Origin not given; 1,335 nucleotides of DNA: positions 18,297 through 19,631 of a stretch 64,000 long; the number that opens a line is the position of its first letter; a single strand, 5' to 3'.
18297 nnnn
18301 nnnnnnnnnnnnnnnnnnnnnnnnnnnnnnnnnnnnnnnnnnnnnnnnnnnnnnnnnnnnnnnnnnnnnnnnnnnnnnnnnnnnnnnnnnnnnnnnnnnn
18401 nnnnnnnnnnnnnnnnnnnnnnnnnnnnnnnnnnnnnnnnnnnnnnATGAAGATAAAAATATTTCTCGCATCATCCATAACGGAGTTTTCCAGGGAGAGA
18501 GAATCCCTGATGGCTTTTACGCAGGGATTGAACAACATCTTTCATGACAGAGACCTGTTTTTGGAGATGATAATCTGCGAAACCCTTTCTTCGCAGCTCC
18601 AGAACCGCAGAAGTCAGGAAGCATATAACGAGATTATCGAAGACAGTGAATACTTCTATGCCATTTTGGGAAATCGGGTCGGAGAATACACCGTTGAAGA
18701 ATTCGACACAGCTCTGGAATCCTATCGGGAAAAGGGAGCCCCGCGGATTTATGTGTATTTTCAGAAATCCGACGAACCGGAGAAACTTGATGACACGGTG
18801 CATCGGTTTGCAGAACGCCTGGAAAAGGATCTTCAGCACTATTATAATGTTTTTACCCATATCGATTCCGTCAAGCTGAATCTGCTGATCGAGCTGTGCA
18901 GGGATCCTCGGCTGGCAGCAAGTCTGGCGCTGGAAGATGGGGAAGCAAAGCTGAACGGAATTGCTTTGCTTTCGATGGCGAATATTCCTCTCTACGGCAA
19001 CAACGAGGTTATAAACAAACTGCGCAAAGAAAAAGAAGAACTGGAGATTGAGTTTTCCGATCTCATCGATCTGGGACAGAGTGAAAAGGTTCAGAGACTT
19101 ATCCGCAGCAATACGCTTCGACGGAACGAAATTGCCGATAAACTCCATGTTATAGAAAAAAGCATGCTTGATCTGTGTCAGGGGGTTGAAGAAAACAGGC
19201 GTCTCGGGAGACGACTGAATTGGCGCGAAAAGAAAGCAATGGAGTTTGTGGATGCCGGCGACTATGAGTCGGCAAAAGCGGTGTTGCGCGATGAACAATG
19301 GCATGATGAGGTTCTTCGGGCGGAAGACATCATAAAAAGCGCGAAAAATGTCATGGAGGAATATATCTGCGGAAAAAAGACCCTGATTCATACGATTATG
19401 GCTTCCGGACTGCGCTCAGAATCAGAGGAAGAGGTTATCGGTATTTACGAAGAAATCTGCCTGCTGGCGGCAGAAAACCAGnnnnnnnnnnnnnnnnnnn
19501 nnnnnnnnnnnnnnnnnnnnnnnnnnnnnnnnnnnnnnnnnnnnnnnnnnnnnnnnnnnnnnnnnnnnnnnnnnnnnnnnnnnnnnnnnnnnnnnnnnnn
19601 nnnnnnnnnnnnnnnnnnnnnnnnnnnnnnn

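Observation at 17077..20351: Low-GC two-gene islet: DUF4143 AAA ATPase plus DUF4062/TIR-like-coiled-coil-TPR protein (split STAND-like defence candidate)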

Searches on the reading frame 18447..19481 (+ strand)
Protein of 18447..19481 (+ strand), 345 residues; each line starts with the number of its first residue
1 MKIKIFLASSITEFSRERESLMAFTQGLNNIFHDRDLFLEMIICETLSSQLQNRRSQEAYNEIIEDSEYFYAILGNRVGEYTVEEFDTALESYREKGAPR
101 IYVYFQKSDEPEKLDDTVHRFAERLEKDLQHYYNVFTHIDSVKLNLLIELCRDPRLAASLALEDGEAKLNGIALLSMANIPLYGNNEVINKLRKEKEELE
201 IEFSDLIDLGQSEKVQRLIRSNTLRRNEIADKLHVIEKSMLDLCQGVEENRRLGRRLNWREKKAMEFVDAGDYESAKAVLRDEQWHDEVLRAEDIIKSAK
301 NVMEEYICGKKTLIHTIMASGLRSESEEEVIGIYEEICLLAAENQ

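Call 13: find_related_loci(query=A3, collection=genome_contigs, flank=8000)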
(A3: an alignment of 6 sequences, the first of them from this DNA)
Query A3 (345 aa) in genome_contigs; peptide patterns used: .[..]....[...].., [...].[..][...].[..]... (x = any residue, [..] = any of these).
111 stretches matched a pattern; 47 encode a relative of the query (tblastn E <= 1e-3); 47 distinct loci.
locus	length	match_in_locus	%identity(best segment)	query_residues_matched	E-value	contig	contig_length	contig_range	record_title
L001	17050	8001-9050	46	3-345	8e-101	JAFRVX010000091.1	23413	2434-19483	MAG: Lachnospiraceae bacterium isolate RGIG2846 Goat_Omasum.Co__c1237983, whole genome shotgun sequence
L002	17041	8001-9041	43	3-345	3e-91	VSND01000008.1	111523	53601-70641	MAG: Lachnospiraceae bacterium isolate S9779_S26_bin.31 S9779_S26_S9779_S26_bin.31_contig_8, whole genome shotgun sequen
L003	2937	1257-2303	40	1-345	5e-81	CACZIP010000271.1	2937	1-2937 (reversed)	MAG: uncultured Coriobacteriaceae bacterium isolate RUG12647 genome assembly, contig: RUG12647_asm_271, whole genome sho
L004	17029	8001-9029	41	3-341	5e-79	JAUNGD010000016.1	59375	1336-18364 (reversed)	MAG: Lachnospiraceae bacterium isolate S26M_St_35 NODE_345_length_59375_cov_25.979198, whole genome shotgun sequence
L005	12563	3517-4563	40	1-345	2e-78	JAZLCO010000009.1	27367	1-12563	MAG: Eggerthellaceae bacterium isolate T1900045049_TC20190042.MAGScoT_cleanbin_000004 SGB_4515_k141_1676296, whole genom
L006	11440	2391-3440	39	3-343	2e-74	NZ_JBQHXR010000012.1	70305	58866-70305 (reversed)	Blautia sp. HCP3S3_G3 contig00012, whole genome shotgun sequence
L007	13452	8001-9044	36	3-341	2e-71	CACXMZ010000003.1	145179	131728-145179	MAG: uncultured Coriobacteriaceae bacterium isolate RUG11413 genome assembly, contig: RUG11413_asm_3, whole genome shotg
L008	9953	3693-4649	37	3-345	9e-68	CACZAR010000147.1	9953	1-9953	MAG: uncultured Coriobacteriaceae bacterium isolate RUG12446 genome assembly, contig: RUG12446_asm_147, whole genome sho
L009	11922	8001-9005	37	3-335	6e-65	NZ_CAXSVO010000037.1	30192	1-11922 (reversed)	Ruminococcus sp. 5_1_39BFAA isolate CC00328 CC00328_37_NODE_37_length_30192_cov_119.305462, whole genome shotgun sequenc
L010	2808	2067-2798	38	3-242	1e-53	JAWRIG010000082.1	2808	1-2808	MAG: Anaerovoracaceae bacterium isolate RFS23 c_000000094744, whole genome shotgun sequence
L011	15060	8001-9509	31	3-345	4e-50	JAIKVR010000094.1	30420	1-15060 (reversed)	MAG: Eubacteriales bacterium isolate RUI407 k141_3305703_flag=0_multi=94.0000_len=30420, whole genome shotgun sequence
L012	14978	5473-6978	30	3-345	6e-47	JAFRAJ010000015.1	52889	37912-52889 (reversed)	MAG: Oscillospiraceae bacterium isolate RGIG2315 Goat_Duodenum.Co__c341574, whole genome shotgun sequence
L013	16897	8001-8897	34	2-293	9e-44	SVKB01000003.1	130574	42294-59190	MAG: Oscillospiraceae bacterium isolate SIG450 NODE_2982_length_130574_cov_6.990379, whole genome shotgun sequence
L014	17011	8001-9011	28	3-336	1e-43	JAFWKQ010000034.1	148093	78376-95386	MAG: Atopobiaceae bacterium isolate RGIG5826 Sheep_Jejunum-1__c56146, whole genome shotgun sequence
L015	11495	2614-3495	32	3-293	4e-43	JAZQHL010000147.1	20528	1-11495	MAG: Ruminococcus sp. isolate T1900044627_TS20190093.MAGScoT_cleanbin_000074 SGB_963_k141_859451, whole genome shotgun s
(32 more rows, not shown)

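Call 23: search_protein_families(library=pfam, alignment_id=A4, max_evalue=0.001)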
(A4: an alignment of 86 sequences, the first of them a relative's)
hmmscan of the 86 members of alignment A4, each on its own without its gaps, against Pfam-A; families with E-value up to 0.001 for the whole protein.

A. member 1, L001:6938-7693:+ (252 aa): 1 family
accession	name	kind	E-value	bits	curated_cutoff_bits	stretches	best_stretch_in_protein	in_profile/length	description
PF01764.32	Lipase_3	-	2.6e-11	44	22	1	71-208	7-137/140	Lipase (class 3)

B. families by the number of members that match (of 86 scanned): 105 families (the first 25 are shown)
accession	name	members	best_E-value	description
PF13271.11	DUF4062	5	1.9e-06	Domain of unknown function (DUF4062)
PF13676.11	TIR_2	3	3.7e-31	TIR domain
PF06949.16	DUF1292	3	1.6e-15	Protein of unknown function (DUF1292)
PF01582.25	TIR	3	5.9e-11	TIR domain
PF08937.16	ThsB_TIR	3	1.4e-06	Thoeris protein ThsB, TIR-like domain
PF07136.16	DUF1385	2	3.7e-83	Protein of unknown function (DUF1385)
PF09479.16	Flg_new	2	5.2e-81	Listeria-Bacteroides repeat domain (List_Bact_rpt)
PF08010.17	Phage_30_3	2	1.6e-46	Bacteriophage protein GP30.3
PF01546.33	Peptidase_M20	2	4.1e-44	Peptidase family M20/M25/M40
PF15714.11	SpoVT_C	2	4.5e-44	Stage V sporulation protein T C-terminal, transcription factor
PF04055.27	Radical_SAM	2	3.2e-25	Radical SAM superfamily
PF02661.23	Fic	2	3.9e-21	Fic/DOC family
PF02811.25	PHP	2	1.2e-18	PHP domain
PF00149.33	Metallophos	2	5.1e-15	Calcineurin-like phosphoesterase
PF04014.23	MazE_antitoxin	2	1.1e-11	Antidote-toxin recognition MazE, bacterial antitoxin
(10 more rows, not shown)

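Call 24: predict_structure(alignment_id=A2)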
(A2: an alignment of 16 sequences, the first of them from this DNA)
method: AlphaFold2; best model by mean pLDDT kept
length: 345 residues; sequences in the alignment: 16
mean_pLDDT: 86.0   pTM: 0.75
mean pLDDT of the five models: 86.0, 85.6, 84.8, 83.5, 82.9
residues with pLDDT >= 90: 135; 70-90: 188; 50-70: 15; < 50: 7
segments of 3 or more residues with pLDDT < 50: 47-53
pLDDT, mean of each block of 10 residues (from residue 1): 88 87 91 87 62 63 89 88 86 78 88 87 86 87 92 87 92 92 88 93 91 92 94 92 82 72 85 87 82 83 89 92 87 92 75
secondary structure, 60 per line:
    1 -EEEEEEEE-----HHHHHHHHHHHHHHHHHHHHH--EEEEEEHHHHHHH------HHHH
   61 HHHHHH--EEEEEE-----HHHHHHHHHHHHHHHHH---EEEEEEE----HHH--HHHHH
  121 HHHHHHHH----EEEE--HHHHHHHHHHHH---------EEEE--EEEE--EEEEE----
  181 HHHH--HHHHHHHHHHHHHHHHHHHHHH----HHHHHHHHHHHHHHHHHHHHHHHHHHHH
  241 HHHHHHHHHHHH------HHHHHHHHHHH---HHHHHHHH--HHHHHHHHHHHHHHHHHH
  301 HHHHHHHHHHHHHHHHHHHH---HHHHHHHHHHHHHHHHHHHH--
elements in order: E2-9 H15-35 E38-43 H44-50 H57-66 E69-74 H80-96 E100-106 H116-128 E133-136 H139-150 E160-163 E166-169 E172-176 H181-184 H187-208 H213-252 H259-269 H273-280 H283-320 H324-343

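Call 31: fold_search(model_id=the predicted structure, library=pdb)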
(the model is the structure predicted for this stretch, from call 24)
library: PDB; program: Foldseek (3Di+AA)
matches with E <= 10: 1518; with E <= 0.001: 0
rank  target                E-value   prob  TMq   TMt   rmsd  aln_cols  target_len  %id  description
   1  7e59_G                4.1e-03  0.66  0.21  0.19  32.0       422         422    9  interferon-inducible anti-viral protein truncated (released 2021-05-05)
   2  8pqq_D                6.8e-03  1.00  0.27  0.53   6.2       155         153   14  Nucleoside 2'deoxyribosyltransferase from Chroococcidiopsis thermalis PCC 7203 E88Q Mutant bound to Clofarabine (released 2024-02-21)
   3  9rkj_H                7.2e-03  0.99  0.26  0.49   6.7       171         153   10  Crystal Structure of compound 3-mediated ternary complex of KRAS G12R GCP with pVHL:ElonginC:ElonginB (released 2025-11-12)
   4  7b6h                  7.2e-03  0.69  0.22  0.14  28.0       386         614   11  Drosophila melanogaster TRAPP C11 subunits region 1 to 718 (released 2021-06-09)
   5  8pqq_A                1.1e-02  1.00  0.26  0.52   6.2       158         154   14  Nucleoside 2'deoxyribosyltransferase from Chroococcidiopsis thermalis PCC 7203 E88Q Mutant bound to Clofarabine (released 2024-02-21)
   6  6q56_A                1.1e-02  0.60  0.13  0.19  15.0       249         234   12  Crystal structure of the B. subtilis M1A22 tRNA methyltransferase TrmK (released 2019-03-27)
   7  5whb_G                1.5e-02  0.98  0.25  0.46   7.4       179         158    8  KRas G12V, bound to GDP and miniprotein 225-11(A30R) (released 2018-01-03)
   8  2z5l                  1.7e-02  0.87  0.24  0.19   8.5       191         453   12  The first ketoreductase of the tylosin PKS (released 2007-08-28)
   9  4c6s                  1.9e-02  0.99  0.28  0.56   5.2       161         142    9  Crystal structure of the TIR domain from the Arabidopsis Thaliana disease resistance protein RRS1 (released 2014-05-28)
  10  5wha_J                2.0e-02  0.99  0.27  0.52   5.6       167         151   11  KRas G12V, bound to GDP and miniprotein 225-11 (released 2018-01-03)
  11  5whb_A                2.4e-02  0.98  0.27  0.50   6.8       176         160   11  KRas G12V, bound to GDP and miniprotein 225-11(A30R) (released 2018-01-03)
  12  7e59_B                2.5e-02  0.41  0.22  0.19  33.2       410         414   10  interferon-inducible anti-viral protein truncated (released 2021-05-05)
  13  6dqp_B                2.8e-02  0.80  0.20  0.32   8.0       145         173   11  Crystal structure of SsuE FMN reductase Delta118 mutant in apo form (released 2019-01-09)
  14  7c7j_A                3.0e-02  0.99  0.27  0.49   5.6       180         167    9  Crystal structure of SHANK3 SPN domain in complex with GTP-bound Rap1b(G12V,Q63E) (released 2021-05-05)
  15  5wpl_G                3.2e-02  0.96  0.22  0.43   7.4       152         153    9  KRas G12V, bound to GppNHp and miniprotein 225-11 (released 2018-01-03)
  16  4jen_A                3.6e-02  0.99  0.24  0.62   6.9       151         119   14  Structure of Clostridium botulinum CMP N-glycosidase, BcmB (released 2013-09-11)
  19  4jen_B                4.0e-02  1.00  0.28  0.69   4.4       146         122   14  Structure of Clostridium botulinum CMP N-glycosidase, BcmB (released 2013-09-11)
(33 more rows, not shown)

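Call 59: search_protein_families(library=pfam, alignment_id=A2, max_evalue=0.01)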
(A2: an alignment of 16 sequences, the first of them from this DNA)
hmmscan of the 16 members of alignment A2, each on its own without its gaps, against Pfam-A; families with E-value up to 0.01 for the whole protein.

A. member 1, seq(345 aa): 1 family
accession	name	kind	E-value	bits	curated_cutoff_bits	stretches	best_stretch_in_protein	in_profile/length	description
PF13271.11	DUF4062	-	6.7e-06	26.7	24.7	1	4-81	1-67/82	Domain of unknown function (DUF4062)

B. families by the number of members that match (of 16 scanned): 4 families
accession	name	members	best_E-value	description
PF13271.11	DUF4062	13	1e-06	Domain of unknown function (DUF4062)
PF05377.16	FlaC_arch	1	0.00075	Flagella accessory protein C (FlaC)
PF10872.14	DUF2740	1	0.0038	Protein of unknown function (DUF2740)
PF13676.11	TIR_2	1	0.0088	TIR domain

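Call 60: search_solved_structures(query=A2, max_evalue=10, show_alignments=2)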
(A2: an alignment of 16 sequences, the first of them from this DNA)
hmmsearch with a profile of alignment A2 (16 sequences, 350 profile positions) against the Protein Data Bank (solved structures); distinct sequences matched with E-value up to 10: 18.
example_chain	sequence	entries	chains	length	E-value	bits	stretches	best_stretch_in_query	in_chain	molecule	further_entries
7sau_A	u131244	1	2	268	0.00043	22.9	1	198-276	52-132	GldM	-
9tlw_A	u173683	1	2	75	0.044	16.3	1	193-248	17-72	Sc-apCC-2-MCL-1-4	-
9tlm_A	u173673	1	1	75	0.058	15.9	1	191-248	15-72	Sc-apCC-2-MCL-1-1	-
3m9b_A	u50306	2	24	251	0.13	14.8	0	189-253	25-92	Proteasome-associated ATPase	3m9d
28jw_o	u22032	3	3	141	0.13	14.8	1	171-249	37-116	30S ribosomal protein S15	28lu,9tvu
9tlu_C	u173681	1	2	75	0.15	14.5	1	189-247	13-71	Sc-apCC-2-BCL-xL-3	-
9tlv_A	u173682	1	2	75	0.18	14.3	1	192-248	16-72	Sc-apCC-2-MCL-1-3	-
9tln_A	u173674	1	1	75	0.19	14.2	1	190-248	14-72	Sc-apCC-2-BCL-xL-2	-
8glt_1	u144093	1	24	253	0.3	13.5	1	260-324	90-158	C2-chlorophyll-comp_O32-15_ctermHis, polyalanine model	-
9tlp_A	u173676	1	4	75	0.52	12.8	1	189-247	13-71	Sc-apCC-2-BCL-xL-6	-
9tlo_A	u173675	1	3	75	0.72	12.3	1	189-246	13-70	Sc-apCC-2-BCL-xL-5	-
9lp2_A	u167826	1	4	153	0.87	12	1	164-289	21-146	dAID23.4L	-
5iwa_T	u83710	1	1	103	0.96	11.9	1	240-290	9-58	30S ribosomal protein S20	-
1i94_T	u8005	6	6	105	1.2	11.5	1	238-290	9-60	30S RIBOSOMAL PROTEIN S20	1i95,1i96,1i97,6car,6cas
4zer_1t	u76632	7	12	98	1.3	11.5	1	242-290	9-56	30S ribosomal protein S20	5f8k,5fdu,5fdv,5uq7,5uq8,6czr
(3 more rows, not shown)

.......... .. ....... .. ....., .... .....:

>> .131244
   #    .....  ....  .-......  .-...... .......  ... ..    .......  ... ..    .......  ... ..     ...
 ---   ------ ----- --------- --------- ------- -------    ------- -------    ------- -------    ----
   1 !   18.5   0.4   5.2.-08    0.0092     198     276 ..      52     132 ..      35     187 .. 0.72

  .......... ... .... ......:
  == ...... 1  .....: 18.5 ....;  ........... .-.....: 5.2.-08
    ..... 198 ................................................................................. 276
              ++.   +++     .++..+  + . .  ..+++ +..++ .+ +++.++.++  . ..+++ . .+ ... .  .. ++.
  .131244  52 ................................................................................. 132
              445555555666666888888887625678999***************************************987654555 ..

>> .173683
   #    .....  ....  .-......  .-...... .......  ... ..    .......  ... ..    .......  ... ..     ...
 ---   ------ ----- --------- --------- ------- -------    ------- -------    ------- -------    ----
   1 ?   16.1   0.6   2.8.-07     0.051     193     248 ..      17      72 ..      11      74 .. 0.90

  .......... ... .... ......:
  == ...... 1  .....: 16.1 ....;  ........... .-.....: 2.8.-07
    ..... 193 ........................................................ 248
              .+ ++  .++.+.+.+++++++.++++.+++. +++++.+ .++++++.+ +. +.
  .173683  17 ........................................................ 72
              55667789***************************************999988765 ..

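Call 71: search_dna_similar(query=window:18447-19481:+, collection=plasmids, mode=protein, max_evalue=0.01, max_rows=20)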
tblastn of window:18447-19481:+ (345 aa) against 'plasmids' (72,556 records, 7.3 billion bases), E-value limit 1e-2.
Records with a match: 2; places in all: 2; records where one place covers at least 80% of the query: 0.
Best place of each record, by identity: <60% 2.
By first word of the organism name: Acaryochloris 1; Nostoc 1.
By predicted mobility (MOB-suite, as given by PLSDB): conjugative 2.
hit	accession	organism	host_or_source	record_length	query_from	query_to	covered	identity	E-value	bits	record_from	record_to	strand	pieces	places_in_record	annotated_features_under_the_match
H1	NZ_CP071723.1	Acaryochloris sp. 'Moss Beach'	culture,intertidal zone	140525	3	143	41%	31.3%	6e-12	74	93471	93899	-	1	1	DUF4062 domain-containing protein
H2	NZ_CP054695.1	Nostoc edaphicum CCNP1411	-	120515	2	108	31%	34.7%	2e-4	51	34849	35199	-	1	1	hypothetical protein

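Call 72: search_dna_similar(query=window:18447-19481:+, collection=phages, mode=protein, max_evalue=0.01, max_rows=20)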
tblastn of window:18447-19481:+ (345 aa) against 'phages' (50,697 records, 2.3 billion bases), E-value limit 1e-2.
No match.

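Call 74: get_annotated_region(hit=H1, flank=6000)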
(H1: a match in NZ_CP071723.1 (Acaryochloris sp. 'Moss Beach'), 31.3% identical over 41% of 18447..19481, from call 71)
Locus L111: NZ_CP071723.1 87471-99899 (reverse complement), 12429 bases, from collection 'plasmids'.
description: Acaryochloris sp. 'Moss Beach' plasmid pMB06, complete sequence
organism: Acaryochloris sp. 'Moss Beach' (NCBI taxid 2740837)
taxonomy: Bacteria; Cyanobacteriota; Cyanophyceae; Acaryochloridales; Acaryochloridaceae; Acaryochloris; Acaryochloris sp. 'Moss Beach'
host: -; source: culture,intertidal zone; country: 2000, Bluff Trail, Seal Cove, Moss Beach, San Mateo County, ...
typing (MOB-suite, as given by PLSDB): conjugative; relaxase MOBF; mating-pair formation MPF_T
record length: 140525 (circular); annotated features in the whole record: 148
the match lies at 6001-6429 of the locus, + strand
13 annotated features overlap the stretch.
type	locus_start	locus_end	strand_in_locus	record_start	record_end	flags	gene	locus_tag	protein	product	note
CDS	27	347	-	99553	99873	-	-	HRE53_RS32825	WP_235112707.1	hypothetical protein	-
CDS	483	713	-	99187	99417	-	-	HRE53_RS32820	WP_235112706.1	M23 family metallopeptidase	GO:0006508 - proteolysis [Evidence IEA]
CDS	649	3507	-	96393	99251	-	-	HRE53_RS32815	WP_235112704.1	M23 family metallopeptidase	GO:0006508 - proteolysis [Evidence IEA]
CDS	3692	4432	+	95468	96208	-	-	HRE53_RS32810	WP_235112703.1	leucine-rich repeat domain-containing protein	-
CDS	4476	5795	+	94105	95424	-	-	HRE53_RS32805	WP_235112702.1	COR domain-containing protein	-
CDS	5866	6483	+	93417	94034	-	-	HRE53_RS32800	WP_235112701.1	DUF4062 domain-containing protein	-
CDS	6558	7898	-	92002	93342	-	-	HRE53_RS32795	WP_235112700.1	hypothetical protein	-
CDS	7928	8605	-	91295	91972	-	-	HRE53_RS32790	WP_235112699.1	hypothetical protein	-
CDS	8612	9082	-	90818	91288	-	-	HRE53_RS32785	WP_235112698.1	hypothetical protein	-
CDS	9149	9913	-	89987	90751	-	-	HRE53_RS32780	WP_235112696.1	hypothetical protein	-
CDS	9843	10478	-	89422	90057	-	-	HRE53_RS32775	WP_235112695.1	hypothetical protein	-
CDS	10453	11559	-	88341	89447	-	-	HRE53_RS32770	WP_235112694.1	hypothetical protein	-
CDS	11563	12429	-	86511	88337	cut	-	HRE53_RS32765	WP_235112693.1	hypothetical protein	-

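Call 79: search_protein_families(library=padloc, alignment_id=A4, max_evalue=1e-8)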
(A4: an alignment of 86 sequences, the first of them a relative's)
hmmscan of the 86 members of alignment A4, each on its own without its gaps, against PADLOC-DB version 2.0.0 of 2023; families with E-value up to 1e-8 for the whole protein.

A. member 1, L001:6938-7693:+ (252 aa): 0 families

B. families by the number of members that match (of 86 scanned): 35 families (the first 25 are shown)
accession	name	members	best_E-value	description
PDLC03963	SoFic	2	3.2e-43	-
PDLC04836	PDC-S04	2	1.4e-17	-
PDLC04840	PDC-S04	2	2.1e-16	-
PDLC04837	PDC-S04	2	9.6e-16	-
PDLC04966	PDC-S24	2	8e-15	-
PDLC02012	SAVED5--SAVED_TIR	2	6.9e-13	-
PDLC04839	PDC-S04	2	7.5e-13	-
PDLC04899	PDC-S07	1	2.7e-40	-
PDLC04641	PDC-M42A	1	2.2e-38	-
PDLC04130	DdmD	1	5.1e-35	-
PDLC04640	PDC-M42A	1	5.8e-28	-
PDLC04438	PDC-M13B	1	6.1e-22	-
PDLC04411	PDC-M10A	1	6.8e-19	-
PDLC03079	Specificity_I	1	1.2e-16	Type I specificity subunit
PDLC04412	PDC-M10A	1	3.5e-16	-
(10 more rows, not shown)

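Call 83: search_protein_representatives(alignment_id=A2)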
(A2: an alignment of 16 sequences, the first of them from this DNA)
Query: 16 sequences, 350 profile positions. Proteins with E-value up to 0.001 (for the whole library): 4483; up to 1e-10: 2630; up to 1e-30: 1111. The best 150 are listed.
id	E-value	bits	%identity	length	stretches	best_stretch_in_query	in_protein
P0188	1.5e-152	524.3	-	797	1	1-350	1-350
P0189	1.4e-151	521.2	-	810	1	1-349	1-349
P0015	5.3e-151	519.3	-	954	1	1-350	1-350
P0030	2.3e-150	517.2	-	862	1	1-350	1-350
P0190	1.0e-148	511.8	-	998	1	1-349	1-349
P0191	1.5e-145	501.4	-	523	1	1-350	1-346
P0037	6.1e-145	499.3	-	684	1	1-350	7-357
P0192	1.5e-144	498.0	-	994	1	1-349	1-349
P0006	8.3e-140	482.5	-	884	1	1-350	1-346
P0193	4.3e-137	473.5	-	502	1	1-350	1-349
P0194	3.2e-136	470.7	-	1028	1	1-349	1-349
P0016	7.2e-136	469.5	-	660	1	1-349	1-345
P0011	1.5e-135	468.4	-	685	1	1-349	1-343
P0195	1.7e-135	468.3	-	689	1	1-349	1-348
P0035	1.0e-133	462.5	-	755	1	1-349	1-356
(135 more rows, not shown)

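Call 85: find_related_loci(query=A3, collection=viral_contigs, flank=8000)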
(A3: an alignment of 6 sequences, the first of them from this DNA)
Query A3 (345 aa) in viral_contigs; peptide patterns used: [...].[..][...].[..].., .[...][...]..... (x = any residue, [..] = any of these).
36 stretches matched a pattern, but none encodes a relative of the query by tblastn (E <= 1e-3).
